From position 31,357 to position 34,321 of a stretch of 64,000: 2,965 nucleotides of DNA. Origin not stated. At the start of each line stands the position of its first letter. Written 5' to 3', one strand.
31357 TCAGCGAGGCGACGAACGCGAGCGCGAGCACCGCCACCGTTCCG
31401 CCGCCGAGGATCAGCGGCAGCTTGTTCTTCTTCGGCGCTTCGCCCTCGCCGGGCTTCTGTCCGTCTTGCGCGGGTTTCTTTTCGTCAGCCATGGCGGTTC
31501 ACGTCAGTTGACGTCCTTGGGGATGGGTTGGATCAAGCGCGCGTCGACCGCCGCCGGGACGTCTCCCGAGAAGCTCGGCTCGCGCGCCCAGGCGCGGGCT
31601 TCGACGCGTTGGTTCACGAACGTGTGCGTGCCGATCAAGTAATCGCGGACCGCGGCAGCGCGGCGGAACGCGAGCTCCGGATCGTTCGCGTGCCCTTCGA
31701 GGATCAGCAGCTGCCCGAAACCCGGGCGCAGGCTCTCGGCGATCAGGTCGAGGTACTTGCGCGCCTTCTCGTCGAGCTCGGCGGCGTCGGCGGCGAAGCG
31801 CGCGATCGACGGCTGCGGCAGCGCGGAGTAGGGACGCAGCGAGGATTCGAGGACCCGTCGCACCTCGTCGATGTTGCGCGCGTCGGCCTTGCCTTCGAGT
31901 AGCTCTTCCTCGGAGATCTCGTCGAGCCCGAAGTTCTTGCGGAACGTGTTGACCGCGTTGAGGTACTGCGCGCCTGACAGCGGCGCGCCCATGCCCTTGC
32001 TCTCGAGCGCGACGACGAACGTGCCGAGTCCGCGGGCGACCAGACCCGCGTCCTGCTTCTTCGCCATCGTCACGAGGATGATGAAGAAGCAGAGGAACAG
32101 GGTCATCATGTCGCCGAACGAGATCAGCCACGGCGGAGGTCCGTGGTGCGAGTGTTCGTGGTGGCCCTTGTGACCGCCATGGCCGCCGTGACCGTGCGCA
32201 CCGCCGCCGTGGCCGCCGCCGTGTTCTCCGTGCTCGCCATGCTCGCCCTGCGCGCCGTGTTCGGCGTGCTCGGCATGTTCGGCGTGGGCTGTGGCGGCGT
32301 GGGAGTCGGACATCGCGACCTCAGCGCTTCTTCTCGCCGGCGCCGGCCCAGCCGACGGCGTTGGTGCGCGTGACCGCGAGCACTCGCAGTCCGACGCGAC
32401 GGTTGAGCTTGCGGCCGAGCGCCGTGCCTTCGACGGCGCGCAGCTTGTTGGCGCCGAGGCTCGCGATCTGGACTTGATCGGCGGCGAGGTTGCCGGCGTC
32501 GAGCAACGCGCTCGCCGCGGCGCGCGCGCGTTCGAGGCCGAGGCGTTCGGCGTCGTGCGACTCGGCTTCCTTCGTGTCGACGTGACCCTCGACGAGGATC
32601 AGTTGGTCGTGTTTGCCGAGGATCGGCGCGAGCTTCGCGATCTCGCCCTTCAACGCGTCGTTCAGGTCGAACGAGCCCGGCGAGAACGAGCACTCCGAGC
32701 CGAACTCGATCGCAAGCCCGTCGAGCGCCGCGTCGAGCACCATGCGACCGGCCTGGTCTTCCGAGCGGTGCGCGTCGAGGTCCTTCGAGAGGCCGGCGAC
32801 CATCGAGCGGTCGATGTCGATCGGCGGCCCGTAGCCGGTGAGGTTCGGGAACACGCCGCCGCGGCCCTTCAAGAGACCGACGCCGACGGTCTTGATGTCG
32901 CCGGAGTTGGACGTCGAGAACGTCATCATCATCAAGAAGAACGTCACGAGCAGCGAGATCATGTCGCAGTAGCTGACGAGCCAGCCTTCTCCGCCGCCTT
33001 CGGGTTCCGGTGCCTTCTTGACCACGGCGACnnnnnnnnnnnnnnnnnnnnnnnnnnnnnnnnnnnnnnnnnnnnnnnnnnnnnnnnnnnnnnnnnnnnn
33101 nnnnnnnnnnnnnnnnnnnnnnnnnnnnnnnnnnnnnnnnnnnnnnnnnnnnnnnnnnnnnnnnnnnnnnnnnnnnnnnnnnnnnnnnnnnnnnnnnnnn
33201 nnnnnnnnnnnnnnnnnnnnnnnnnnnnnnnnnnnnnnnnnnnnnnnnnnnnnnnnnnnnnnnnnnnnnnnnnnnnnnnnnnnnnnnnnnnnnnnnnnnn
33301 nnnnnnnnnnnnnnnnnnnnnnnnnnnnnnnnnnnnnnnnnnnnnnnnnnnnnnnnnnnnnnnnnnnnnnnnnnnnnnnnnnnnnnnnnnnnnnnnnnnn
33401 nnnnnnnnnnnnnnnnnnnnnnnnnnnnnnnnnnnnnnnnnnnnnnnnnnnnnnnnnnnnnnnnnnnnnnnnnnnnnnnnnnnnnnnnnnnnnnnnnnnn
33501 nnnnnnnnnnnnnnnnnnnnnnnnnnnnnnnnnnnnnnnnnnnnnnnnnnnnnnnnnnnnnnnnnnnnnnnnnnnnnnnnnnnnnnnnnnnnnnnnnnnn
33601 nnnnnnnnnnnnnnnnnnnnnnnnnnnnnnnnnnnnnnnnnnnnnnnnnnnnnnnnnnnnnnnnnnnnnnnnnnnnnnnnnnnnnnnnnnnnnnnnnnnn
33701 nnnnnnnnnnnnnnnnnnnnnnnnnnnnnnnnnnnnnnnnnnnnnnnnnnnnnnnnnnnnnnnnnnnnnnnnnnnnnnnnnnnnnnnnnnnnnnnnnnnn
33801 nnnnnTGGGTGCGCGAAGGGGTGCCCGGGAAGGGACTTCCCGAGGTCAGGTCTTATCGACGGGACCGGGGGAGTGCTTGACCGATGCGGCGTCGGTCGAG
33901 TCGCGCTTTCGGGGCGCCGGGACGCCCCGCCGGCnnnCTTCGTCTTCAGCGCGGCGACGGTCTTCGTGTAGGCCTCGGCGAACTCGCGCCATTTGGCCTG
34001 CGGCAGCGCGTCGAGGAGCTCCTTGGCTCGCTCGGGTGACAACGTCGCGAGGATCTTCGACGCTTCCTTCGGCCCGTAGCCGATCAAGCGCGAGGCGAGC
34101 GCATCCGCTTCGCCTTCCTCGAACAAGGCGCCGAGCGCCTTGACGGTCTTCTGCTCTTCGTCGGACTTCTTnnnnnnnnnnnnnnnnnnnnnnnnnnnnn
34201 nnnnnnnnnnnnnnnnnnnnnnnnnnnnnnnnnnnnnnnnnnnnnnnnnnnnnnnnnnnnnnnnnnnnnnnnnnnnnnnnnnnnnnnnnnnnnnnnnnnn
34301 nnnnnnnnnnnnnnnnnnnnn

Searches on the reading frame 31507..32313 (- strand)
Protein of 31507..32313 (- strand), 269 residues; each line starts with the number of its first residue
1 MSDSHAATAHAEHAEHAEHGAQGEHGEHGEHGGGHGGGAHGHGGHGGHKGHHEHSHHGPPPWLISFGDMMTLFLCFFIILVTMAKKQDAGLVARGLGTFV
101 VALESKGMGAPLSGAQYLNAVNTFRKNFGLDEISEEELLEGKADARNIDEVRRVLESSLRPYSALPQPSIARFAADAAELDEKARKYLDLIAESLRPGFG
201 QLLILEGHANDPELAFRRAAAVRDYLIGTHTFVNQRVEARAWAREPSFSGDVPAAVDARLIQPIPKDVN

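Call 34: search_protein_families(library=pfam, proteins=[window:31507-32313:-], max_evalue=0.001)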
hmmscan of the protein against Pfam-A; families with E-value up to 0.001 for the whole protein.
window:31507-32313:- (269 aa): 2 families
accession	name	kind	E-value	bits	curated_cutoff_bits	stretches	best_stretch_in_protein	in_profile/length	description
PF13677.11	MotB_plug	-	3.2e-12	46.3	24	1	49-85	6-41/58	Membrane MotB of proton-channel complex MotA/MotB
PF00691.25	OmpA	-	2.6e-06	28.1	27.2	1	173-248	2-85/98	OmpA family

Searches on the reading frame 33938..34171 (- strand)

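Call 78: search_protein_families(library=pfam, proteins=[window:33938-34171:-], max_evalue=5)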
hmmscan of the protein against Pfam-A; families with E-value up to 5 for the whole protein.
seq(78 aa): 4 families
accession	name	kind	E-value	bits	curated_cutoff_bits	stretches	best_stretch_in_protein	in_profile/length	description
PF03448.22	MgtE_N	-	0.0051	17.8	25.9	1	15-66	32-83/102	MgtE intracellular N domain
PF14841.11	FliG_M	-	0.049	14.3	25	1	34-65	13-44/76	FliG middle domain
PF18958.6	DUF5700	-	0.12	12.1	25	1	2-59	153-203/283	Putative zinc dependent peptidase (DUF5700)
PF01706.21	FliG_C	-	0.13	13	23.3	1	11-69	30-91/108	FliG C-terminal domain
